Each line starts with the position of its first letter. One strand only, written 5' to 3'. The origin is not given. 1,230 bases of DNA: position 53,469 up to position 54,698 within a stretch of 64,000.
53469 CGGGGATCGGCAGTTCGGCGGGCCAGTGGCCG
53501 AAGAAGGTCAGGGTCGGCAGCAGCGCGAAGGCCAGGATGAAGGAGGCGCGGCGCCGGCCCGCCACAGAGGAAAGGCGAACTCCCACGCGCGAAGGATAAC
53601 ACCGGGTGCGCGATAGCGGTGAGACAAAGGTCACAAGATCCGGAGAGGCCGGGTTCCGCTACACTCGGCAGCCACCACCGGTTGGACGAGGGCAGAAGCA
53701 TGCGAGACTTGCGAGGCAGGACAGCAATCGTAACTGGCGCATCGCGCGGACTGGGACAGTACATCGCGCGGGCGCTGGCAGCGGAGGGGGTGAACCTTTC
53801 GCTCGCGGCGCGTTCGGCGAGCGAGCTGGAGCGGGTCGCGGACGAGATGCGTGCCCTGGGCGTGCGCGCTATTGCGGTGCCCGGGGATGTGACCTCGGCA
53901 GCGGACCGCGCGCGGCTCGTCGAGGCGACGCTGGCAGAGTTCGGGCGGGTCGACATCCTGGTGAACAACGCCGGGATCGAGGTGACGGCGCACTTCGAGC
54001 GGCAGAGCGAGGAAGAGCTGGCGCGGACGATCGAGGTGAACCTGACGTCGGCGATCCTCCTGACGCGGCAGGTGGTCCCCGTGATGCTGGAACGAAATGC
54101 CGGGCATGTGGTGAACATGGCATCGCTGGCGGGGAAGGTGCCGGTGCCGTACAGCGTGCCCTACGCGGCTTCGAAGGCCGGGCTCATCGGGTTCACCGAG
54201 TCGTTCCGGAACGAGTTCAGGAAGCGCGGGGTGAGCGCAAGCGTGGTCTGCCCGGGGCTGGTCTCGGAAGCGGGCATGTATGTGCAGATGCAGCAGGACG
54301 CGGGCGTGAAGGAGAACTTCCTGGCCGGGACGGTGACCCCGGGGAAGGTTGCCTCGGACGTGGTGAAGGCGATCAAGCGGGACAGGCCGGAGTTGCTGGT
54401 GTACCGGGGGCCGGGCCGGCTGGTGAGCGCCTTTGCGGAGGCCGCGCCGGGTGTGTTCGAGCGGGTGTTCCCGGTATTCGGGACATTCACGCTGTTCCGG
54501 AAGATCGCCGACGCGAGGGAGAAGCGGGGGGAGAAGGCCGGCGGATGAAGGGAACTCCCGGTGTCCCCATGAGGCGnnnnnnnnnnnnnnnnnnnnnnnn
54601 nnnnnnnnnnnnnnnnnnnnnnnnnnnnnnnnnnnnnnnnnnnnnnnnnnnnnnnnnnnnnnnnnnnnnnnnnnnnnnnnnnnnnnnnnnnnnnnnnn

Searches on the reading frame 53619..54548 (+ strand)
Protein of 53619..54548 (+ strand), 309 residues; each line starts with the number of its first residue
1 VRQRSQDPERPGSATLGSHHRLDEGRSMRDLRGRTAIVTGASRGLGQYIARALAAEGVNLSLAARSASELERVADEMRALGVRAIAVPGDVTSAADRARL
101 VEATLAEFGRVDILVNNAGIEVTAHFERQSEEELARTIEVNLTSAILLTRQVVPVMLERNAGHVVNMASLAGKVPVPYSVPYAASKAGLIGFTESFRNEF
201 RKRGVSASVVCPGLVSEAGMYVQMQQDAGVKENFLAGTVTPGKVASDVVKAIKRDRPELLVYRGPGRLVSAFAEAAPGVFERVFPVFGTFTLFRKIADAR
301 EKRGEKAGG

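Call 3: search_protein_families(library=pfam, proteins=[window:53619-54548:+], max_evalue=0.01)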
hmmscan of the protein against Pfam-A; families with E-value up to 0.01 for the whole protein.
window:53619-54548:+ (309 aa): 5 families
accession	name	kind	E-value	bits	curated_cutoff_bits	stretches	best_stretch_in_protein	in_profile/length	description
PF00106.31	adh_short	-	1.5e-58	198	26.6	1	35-223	2-189/195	short chain dehydrogenase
PF13561.12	adh_short_C2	-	6.8e-39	134.3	27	1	40-245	1-210/236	Enoyl-(Acyl carrier protein) reductase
PF08659.16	KR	-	3.8e-15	56.7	22.6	1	35-214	2-177/180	KR domain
PF01370.27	Epimerase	-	1e-05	25.5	20.9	1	37-201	2-161/240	NAD dependent epimerase/dehydratase family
PF13460.12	NAD_binding_10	-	0.00071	19.9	27.2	1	40-253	1-182/184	NAD(P)H-binding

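Call 5: search_protein_families(library=ncbifam, proteins=[window:53619-54548:+], max_evalue=0.01)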
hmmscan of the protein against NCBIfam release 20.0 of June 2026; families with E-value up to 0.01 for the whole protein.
window:53619-54548:+ (309 aa): 227 families (the best 25 are shown)
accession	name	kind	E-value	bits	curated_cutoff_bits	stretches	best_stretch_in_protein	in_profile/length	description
NF004825.0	PRK06181.1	equivalog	3.4e-54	183.9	215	1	28-283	1-258/268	SDR family oxidoreductase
NF005878.0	PRK07825.1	subfamily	6.3e-52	176.6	287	1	28-272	4-237/278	short chain dehydrogenase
NF005806.0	PRK07666.1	equivalog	3.2e-50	170.7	286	1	28-235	2-208/239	3-ketoacyl-ACP reductase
NF005559.1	PRK07231.1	subfamily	8e-49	166.4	215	1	31-236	2-208/249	glucose 1-dehydrogenase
NF005594.0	PRK07326.1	equivalog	4.5e-46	157.3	271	1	30-217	3-188/237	SDR family oxidoreductase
NF004198.0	PRK05653.1-3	equivalog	6.8e-46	156.7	296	1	29-225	3-198/248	3-oxoacyl-ACP reductase FabG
NF009466.0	PRK12826.1-2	subfamily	9.3e-46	156.3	222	1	34-246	4-220/248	3-oxoacyl-ACP reductase FabG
NF009093.0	PRK12429.1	subfamily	1.6e-45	155.4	258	1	31-228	3-200/259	3-hydroxybutyrate dehydrogenase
NF005495.0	PRK07109.1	subfamily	3.5e-45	154.7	264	1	28-284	3-259/334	SDR family oxidoreductase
NF006070.0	PRK08213.1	subfamily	5e-45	154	279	1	29-216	8-200/259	gluconate 5-dehydrogenase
TIGR01830.1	3oxo_ACP_reduc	equivalog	9.3e-45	153.2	297.75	1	36-217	1-183/239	3-oxoacyl-[acyl-carrier-protein] reductase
TIGR01963.1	PHB_DH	subfamily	1.8e-44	151.9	307.05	1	34-227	2-195/255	3-hydroxybutyrate dehydrogenase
NF005672.0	PRK07454.1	equivalog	2.2e-43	148.2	234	1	34-216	7-189/241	SDR family oxidoreductase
NF004514.1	PRK05855.1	equivalog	2.3e-43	148.7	455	1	20-258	300-549/578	SDR family oxidoreductase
NF005681.0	PRK07478.1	subfamily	1.1e-42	146.2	267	1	28-232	1-206/254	SDR family oxidoreductase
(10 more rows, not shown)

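Call 54: search_solved_structures(query=window:53619-54548:+, max_evalue=1e-20)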
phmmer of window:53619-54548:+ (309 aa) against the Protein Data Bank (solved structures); distinct sequences matched with E-value up to 1e-20: 224 (the best 60 are shown).
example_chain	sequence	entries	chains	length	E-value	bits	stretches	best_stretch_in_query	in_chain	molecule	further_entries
2hq1_A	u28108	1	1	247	5.7e-40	140.8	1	30-217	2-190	Glucose/ribitol dehydrogenase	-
2et6_A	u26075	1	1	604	6.7e-40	140.6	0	29-229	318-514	(3R)-hydroxyacyl-CoA dehydrogenase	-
9fe6_A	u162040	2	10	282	1.1e-38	136.6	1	23-216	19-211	SDR family oxidoreductase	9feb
8x89_A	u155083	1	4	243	2.1e-35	125.9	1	33-219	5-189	3-oxoacyl-[acyl-carrier-protein] reductase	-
4rzh_A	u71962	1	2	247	3.8e-35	125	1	31-216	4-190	3-oxoacyl-[acyl-carrier protein] reductase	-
2uvd_A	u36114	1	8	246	7.5e-35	124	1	31-217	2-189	3-OXOACYL-(ACYL-CARRIER-PROTEIN) REDUCTASE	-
3enn_A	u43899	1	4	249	8.9e-35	123.8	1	27-228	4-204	GLUCOSE/RIBITOL DEHYDROGENASE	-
3emk_A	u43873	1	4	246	1.5e-34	123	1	27-228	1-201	GLUCOSE/RIBITOL DEHYDROGENASE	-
3sj7_A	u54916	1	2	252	2.2e-33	119.2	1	34-216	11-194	3-oxoacyl-(Acyl-carrier-protein) reductase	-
4dc1_A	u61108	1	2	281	2.4e-33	119.1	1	23-216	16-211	Ketoacyl reductase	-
1w4z_A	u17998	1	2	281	2.5e-33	119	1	23-216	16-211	KETOACYL REDUCTASE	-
2rh4_A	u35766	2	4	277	3.2e-33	118.7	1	24-216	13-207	Actinorhodin Polyketide Ketoreductase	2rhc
4dc0_A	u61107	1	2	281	3.5e-33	118.5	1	23-216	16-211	Ketoacyl reductase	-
3csd_B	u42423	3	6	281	3.9e-33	118.4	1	23-216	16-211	Putative ketoacyl reductase | ketoacyl reductase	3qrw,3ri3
1gee_A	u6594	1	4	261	4.2e-33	118.3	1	29-231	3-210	GLUCOSE 1-DEHYDROGENASE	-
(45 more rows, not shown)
